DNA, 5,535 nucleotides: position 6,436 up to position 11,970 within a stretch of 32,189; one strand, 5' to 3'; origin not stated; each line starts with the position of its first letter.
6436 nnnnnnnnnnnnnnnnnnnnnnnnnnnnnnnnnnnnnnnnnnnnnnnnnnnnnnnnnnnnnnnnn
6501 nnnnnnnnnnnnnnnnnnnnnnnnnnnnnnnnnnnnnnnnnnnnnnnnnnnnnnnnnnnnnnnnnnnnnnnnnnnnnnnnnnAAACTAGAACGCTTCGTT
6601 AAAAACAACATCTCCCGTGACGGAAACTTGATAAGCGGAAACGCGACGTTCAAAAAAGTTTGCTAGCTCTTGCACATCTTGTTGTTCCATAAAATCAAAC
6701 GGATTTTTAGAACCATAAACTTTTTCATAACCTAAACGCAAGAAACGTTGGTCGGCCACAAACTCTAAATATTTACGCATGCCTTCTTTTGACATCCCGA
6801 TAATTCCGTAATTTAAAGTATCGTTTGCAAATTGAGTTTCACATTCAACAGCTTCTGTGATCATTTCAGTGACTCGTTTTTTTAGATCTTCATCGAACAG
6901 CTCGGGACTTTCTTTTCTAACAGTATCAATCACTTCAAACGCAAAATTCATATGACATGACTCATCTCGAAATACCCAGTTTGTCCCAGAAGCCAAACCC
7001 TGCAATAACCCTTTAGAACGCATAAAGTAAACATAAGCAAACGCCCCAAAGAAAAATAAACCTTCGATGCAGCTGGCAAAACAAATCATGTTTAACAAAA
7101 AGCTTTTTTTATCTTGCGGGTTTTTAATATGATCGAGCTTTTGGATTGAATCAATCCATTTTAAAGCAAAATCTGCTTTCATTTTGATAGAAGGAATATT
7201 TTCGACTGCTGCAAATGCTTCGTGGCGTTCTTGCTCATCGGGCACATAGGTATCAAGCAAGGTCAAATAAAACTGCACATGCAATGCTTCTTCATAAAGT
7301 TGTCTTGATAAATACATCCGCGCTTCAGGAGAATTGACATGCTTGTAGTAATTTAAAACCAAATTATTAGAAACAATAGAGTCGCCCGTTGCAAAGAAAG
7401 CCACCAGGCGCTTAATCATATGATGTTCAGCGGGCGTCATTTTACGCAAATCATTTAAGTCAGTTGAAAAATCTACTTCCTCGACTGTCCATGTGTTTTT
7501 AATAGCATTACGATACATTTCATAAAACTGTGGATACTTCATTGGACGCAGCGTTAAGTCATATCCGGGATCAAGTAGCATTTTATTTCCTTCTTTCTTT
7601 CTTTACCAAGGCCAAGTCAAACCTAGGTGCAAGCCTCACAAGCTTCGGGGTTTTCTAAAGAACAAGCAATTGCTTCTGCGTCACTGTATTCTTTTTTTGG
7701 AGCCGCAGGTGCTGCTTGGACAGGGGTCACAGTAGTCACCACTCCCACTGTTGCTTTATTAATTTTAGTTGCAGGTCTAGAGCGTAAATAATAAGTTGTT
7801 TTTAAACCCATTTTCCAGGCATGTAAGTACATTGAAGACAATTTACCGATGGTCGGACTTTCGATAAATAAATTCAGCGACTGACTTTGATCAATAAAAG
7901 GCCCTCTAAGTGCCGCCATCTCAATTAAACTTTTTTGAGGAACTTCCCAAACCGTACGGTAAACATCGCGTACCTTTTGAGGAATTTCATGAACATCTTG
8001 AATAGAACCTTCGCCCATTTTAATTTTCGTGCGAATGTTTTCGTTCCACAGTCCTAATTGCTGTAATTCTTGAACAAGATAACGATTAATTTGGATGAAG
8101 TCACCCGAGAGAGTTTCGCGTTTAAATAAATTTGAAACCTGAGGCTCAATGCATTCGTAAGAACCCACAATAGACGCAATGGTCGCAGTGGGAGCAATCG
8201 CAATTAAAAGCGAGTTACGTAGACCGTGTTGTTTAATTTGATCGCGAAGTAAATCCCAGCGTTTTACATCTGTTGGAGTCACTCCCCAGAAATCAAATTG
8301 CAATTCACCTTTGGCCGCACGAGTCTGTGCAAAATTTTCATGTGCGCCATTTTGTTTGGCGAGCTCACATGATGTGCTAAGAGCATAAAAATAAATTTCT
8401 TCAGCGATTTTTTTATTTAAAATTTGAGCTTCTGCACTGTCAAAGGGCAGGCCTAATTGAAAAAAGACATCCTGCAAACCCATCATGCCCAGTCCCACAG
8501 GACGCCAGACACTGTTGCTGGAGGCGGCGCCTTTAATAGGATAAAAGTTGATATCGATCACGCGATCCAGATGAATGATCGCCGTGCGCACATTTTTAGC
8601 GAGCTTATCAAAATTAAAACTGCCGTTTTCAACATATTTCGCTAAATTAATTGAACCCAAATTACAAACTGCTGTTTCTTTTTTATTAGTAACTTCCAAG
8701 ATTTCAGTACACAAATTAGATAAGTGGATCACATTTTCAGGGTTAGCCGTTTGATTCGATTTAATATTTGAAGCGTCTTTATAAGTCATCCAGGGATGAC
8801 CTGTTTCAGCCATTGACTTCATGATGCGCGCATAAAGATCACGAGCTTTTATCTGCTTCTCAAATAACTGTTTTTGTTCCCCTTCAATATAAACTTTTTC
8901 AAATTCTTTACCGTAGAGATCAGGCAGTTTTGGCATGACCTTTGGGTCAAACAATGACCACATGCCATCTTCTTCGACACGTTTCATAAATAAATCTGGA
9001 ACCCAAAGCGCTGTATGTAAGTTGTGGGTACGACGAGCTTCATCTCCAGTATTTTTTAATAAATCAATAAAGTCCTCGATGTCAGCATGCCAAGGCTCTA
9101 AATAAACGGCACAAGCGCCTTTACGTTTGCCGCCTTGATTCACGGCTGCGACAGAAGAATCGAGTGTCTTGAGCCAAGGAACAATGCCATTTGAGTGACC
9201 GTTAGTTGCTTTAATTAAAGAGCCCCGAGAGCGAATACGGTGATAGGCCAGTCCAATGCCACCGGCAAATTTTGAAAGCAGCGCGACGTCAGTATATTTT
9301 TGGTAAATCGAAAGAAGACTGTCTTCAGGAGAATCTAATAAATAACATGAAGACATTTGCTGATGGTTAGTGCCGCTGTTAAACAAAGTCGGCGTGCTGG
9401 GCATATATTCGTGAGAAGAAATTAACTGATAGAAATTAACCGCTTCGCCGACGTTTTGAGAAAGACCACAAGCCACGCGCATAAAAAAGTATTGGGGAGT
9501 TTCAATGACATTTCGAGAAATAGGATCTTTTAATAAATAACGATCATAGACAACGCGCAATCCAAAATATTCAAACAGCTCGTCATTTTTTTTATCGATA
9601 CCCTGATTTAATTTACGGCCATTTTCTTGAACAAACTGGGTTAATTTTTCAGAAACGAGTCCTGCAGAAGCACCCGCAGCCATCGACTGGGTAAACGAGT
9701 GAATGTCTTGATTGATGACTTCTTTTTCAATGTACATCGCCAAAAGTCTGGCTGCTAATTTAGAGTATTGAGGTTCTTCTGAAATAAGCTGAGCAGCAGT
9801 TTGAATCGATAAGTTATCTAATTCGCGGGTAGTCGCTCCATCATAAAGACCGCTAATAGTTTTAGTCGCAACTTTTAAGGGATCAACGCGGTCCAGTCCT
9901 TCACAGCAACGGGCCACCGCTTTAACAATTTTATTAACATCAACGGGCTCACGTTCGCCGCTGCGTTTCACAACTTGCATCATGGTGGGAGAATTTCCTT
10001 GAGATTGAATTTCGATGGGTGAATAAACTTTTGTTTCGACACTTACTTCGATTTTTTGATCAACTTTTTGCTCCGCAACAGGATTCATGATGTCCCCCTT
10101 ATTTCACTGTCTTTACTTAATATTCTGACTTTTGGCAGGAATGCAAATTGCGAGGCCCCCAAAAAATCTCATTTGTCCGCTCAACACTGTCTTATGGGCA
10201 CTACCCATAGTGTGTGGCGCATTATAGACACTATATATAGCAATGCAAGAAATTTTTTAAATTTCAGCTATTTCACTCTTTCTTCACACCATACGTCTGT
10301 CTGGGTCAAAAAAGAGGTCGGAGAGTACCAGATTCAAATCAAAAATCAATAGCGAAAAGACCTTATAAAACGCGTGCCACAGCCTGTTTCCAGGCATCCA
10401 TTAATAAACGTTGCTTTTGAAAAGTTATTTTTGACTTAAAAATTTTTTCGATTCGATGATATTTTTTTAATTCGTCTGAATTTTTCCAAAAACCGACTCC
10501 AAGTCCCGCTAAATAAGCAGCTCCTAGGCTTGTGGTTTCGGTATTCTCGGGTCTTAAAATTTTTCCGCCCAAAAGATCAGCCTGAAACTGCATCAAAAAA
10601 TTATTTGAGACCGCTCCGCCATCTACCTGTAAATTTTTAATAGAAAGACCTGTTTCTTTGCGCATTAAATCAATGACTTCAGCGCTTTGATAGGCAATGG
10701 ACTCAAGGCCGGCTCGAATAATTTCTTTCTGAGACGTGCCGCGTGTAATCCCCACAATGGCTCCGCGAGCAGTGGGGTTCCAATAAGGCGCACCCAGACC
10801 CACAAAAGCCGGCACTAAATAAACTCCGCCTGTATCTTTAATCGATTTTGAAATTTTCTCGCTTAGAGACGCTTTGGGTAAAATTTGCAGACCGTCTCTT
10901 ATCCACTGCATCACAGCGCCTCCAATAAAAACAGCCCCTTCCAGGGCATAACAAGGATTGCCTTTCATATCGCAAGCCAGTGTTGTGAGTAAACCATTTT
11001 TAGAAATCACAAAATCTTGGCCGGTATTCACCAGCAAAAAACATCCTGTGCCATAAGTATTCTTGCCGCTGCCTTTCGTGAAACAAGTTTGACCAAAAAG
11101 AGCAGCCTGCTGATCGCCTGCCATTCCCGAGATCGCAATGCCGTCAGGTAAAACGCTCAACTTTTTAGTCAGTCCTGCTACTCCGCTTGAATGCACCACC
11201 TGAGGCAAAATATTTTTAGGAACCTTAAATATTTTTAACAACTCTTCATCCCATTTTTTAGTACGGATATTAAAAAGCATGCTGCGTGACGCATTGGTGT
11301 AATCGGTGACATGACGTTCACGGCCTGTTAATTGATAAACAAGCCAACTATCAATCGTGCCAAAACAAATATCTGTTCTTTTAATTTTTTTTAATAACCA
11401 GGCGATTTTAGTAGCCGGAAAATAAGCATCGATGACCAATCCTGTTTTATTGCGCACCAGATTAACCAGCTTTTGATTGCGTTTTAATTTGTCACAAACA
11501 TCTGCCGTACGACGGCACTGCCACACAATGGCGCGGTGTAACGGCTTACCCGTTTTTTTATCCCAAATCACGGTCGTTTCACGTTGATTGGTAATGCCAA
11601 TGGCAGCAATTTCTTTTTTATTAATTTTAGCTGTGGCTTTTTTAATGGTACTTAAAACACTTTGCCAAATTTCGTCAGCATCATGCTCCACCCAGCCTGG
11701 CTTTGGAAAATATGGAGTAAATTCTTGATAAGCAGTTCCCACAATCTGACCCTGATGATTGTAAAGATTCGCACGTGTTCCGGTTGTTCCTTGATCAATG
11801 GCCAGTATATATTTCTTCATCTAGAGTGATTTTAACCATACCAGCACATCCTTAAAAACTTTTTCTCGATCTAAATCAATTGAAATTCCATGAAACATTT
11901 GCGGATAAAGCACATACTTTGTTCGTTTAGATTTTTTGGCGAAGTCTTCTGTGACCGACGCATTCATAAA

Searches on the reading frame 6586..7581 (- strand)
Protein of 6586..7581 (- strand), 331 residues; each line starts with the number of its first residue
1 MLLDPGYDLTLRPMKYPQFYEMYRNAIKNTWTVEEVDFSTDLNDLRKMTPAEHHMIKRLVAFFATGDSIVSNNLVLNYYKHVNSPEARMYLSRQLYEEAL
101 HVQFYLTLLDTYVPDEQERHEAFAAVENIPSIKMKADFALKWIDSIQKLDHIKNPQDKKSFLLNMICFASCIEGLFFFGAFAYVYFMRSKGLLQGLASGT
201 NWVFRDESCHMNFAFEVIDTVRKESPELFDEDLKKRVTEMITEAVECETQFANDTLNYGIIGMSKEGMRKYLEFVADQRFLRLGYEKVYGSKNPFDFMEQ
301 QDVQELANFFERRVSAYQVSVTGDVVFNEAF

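Call 53: search_protein_families(library=ncbifam, proteins=[window:6586-7581:-], max_evalue=0.00001)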
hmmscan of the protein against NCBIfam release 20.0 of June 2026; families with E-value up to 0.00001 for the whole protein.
window:6586-7581:- (331 aa): 16 families
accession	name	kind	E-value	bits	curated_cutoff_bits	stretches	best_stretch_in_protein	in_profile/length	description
NF005550.0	PRK07209.1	equivalog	3.9e-80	269.6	309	1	11-320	65-377/383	ribonucleotide-diphosphate reductase subunit beta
NF007186.0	PRK09614.1-5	equivalog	4.2e-64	216.7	237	1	9-322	12-314/328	ribonucleotide-diphosphate reductase subunit beta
NF007184.0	PRK09614.1-3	equivalog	1.2e-56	192.5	310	1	12-319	36-338/346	ribonucleotide-diphosphate reductase subunit beta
NF009398.0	PRK12759.1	equivalog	1.7e-26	93.2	649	1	9-323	98-402/410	bifunctional gluaredoxin/ribonucleoside-diphosphate reductase subunit beta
TIGR04171.1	RNR_1b_NrdF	exception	5.2e-21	75.2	355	1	21-319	16-303/316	class 1b ribonucleoside-diphosphate reductase subunit beta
NF006576.0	PRK09101.1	equivalog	5.2e-16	58.5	346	1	15-302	33-340/376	class Ia ribonucleoside-diphosphate reductase subunit beta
NF006200.0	PRK08326.1-3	equivalog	8.3e-16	58.1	194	1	19-243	31-248/321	R2-like ligand-binding oxidase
NF007183.0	PRK09614.1-2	subfamily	2.7e-15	56.2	320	1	22-292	22-282/327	ribonucleotide-diphosphate reductase subunit beta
NF007182.0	PRK09614.1-1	subfamily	4e-13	49.2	471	1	21-292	26-279/324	ribonucleotide-diphosphate reductase subunit beta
NF006202.0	PRK08326.1-5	equivalog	8.6e-13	48.2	315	1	30-246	31-239/297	R2-like ligand-binding oxidase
NF010572.0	PRK13965.1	subfamily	1.2e-12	47.6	486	1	21-292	39-292/337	class 1b ribonucleoside-diphosphate reductase subunit beta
NF006199.0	PRK08326.1-2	equivalog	4.4e-11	42.3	286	1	23-271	35-275/324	R2-like ligand-binding oxidase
NF007185.0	PRK09614.1-4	equivalog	7.5e-11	41.8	525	1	29-290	28-271/320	ribonucleotide-diphosphate reductase subunit beta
NF006198.0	PRK08326.1-1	subfamily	1.5e-10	40.8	274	1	6-227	20-230/308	R2-like ligand-binding oxidase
NF010573.0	PRK13966.1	equivalog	3.3e-09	36.1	661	1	21-290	26-277/324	ribonucleotide-diphosphate reductase subunit beta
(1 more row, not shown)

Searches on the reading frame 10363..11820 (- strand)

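Call 53: search_protein_families(library=ncbifam, proteins=[window:10363-11820:-], max_evalue=0.00001)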
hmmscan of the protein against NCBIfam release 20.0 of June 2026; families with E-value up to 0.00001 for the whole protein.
window:10363-11820:- (485 aa): 12 families
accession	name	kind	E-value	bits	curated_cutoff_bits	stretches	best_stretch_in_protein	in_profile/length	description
NF000756.0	PRK00047.1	subfamily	3.4e-217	721.7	498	1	1-483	3-493/502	glycerol kinase GlpK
TIGR01311.1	glycerol_kin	equivalog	1.5e-200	666.7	590.35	1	3-484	1-493/496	glycerol kinase GlpK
TIGR01312.1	XylB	equivalog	4.5e-65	220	380.25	1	7-456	2-453/481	xylulokinase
TIGR01314.1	gntK_FGGY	equivalog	1.8e-45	155.4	648.55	1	4-451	1-459/505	gluconokinase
TIGR02628.1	fuculo_kin_coli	equivalog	3.8e-36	125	470.9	1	5-453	3-453/465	L-fuculokinase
NF008187.0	PRK10939.1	equivalog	7.4e-34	117.2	528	2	2-311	3-316/521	autoinducer-2 kinase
NF011601.0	PRK15027.1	equivalog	1.5e-33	116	912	1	6-454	3-448/484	xylulokinase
TIGR01315.1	5C_CHO_kinase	subfamily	6.7e-26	91.1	408.7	2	303-468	354-519/541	FGGY family pentulose kinase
NF003154.0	PRK04123.1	equivalog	2.9e-16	59.3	428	1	319-447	369-497/554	ribulokinase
TIGR02627.1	rhamnulo_kin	equivalog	4e-16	58.6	527.95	1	42-223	41-219/454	rhamnulokinase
NF007925.0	PRK10640.1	equivalog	6.2e-13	48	639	1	4-216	5-218/489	rhamnulokinase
TIGR01234.1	L-ribulokinase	equivalog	2.6e-10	39.7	583.25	1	317-445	360-488/536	ribulokinase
